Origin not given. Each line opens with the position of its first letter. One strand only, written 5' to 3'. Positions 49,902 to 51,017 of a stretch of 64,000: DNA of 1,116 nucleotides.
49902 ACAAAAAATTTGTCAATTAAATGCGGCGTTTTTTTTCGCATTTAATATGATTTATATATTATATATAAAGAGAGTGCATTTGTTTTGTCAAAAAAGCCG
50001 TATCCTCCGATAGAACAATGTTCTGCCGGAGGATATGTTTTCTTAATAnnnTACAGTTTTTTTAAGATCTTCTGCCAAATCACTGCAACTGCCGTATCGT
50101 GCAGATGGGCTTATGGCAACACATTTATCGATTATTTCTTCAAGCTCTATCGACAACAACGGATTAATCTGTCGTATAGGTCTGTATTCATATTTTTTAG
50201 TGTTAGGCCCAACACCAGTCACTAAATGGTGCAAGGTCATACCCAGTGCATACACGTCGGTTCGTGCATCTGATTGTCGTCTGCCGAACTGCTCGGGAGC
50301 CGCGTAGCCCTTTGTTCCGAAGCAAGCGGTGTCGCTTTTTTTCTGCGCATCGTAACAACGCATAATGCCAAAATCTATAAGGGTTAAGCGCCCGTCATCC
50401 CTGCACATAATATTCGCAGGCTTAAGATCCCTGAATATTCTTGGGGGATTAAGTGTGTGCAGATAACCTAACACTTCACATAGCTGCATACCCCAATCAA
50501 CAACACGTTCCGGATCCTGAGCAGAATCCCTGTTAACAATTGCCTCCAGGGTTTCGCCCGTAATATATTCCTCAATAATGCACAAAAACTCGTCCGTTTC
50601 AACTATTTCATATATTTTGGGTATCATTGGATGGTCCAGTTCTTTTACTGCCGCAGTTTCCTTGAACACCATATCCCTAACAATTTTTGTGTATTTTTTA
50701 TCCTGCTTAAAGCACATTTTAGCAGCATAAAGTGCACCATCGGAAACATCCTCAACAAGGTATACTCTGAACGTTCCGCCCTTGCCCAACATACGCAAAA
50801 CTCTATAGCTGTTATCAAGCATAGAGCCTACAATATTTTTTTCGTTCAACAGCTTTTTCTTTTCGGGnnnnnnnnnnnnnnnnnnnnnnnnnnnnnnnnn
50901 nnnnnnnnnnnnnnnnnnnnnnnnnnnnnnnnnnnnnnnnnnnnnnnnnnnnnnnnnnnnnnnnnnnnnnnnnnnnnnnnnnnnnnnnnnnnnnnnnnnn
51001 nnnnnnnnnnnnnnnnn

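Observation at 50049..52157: Cytoplasmic SGNH-like pseudo-hydrolase / FHA / Hanks kinase fusion directly upstream of the EssC operon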

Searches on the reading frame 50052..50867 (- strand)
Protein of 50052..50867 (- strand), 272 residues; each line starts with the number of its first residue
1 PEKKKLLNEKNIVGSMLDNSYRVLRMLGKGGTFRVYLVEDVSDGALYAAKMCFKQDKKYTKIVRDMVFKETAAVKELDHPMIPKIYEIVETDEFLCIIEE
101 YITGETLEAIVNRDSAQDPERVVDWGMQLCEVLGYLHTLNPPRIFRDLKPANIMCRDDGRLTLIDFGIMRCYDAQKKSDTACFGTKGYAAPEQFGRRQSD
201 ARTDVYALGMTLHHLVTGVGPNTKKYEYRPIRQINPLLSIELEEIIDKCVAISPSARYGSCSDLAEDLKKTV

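Call 83: search_solved_structures(query=window:50052-50867:-, max_evalue=1e-20, show_alignments=1)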
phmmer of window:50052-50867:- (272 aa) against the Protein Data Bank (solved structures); distinct sequences matched with E-value up to 1e-20: 58.
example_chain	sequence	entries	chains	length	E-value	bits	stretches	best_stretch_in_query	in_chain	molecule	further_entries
3f61_A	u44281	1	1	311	4.2e-26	95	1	15-269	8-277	Serine/threonine-protein kinase pknB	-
3ori_A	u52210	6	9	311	5.4e-26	94.6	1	15-269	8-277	Serine/threonine protein kinase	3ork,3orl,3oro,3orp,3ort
3f69_A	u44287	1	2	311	7.5e-26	94.2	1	15-269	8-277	Serine/threonine-protein kinase pknB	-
6i2p_A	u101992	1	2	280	1.3e-25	93.3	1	15-269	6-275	Serine/threonine-protein kinase PknB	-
8xfl_A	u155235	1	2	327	4.3e-25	91.7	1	20-257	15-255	MAP/microtubule affinity-regulating kinase 4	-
5es1_A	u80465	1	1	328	4.4e-25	91.6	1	20-257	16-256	MAP/microtubule affinity-regulating kinase 4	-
5u94_A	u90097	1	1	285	5.3e-25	91.4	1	15-269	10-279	Serine/threonine-protein kinase PknB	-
6b2p_A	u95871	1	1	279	5.8e-25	91.3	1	15-269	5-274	Serine/threonine-protein kinase PknB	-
1o6y_A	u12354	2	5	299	6.3e-25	91.1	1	15-269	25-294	SERINE/THREONINE-PROTEIN KINASE PKNB | Probable serine/threonine-protein kinase pknB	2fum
5kz7_A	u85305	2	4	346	6.7e-25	91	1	19-263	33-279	Serine/threonine-protein kinase MARK2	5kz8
1mru_A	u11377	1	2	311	7.6e-25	90.9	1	15-269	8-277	Probable serine/threonine-protein kinase pknB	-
5eak_A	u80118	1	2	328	7.7e-25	90.8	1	20-263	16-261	Serine/threonine-protein kinase MARK2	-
2r0i_A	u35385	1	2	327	7.9e-25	90.8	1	20-263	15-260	Serine/threonine-protein kinase MARK2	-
1zmu_A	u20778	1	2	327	7.9e-25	90.8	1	20-263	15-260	MAP/Microtubule affinity regulating kinase 2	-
2hak_A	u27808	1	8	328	1.1e-24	90.3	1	20-266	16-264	Serine/threonine-protein kinase MARK1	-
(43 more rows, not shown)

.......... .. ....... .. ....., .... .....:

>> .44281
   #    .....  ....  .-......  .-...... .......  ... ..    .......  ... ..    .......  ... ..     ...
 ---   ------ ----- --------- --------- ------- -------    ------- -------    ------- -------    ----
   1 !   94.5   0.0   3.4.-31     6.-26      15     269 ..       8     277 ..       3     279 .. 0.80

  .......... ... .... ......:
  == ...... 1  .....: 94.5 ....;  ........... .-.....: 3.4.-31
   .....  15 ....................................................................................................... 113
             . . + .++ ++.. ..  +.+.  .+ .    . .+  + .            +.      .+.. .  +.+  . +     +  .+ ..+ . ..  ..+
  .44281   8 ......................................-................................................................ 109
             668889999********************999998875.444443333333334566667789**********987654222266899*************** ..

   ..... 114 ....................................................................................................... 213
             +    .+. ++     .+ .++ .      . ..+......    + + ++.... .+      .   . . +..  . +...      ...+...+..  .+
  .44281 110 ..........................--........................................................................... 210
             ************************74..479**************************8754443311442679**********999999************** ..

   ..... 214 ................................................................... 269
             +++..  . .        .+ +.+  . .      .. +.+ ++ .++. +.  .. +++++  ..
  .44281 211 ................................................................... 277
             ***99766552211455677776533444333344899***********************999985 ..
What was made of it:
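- On Hanks-type (eukaryote-like) Ser/Thr protein kinase: The domain aligns end to end with PknB (call 83).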
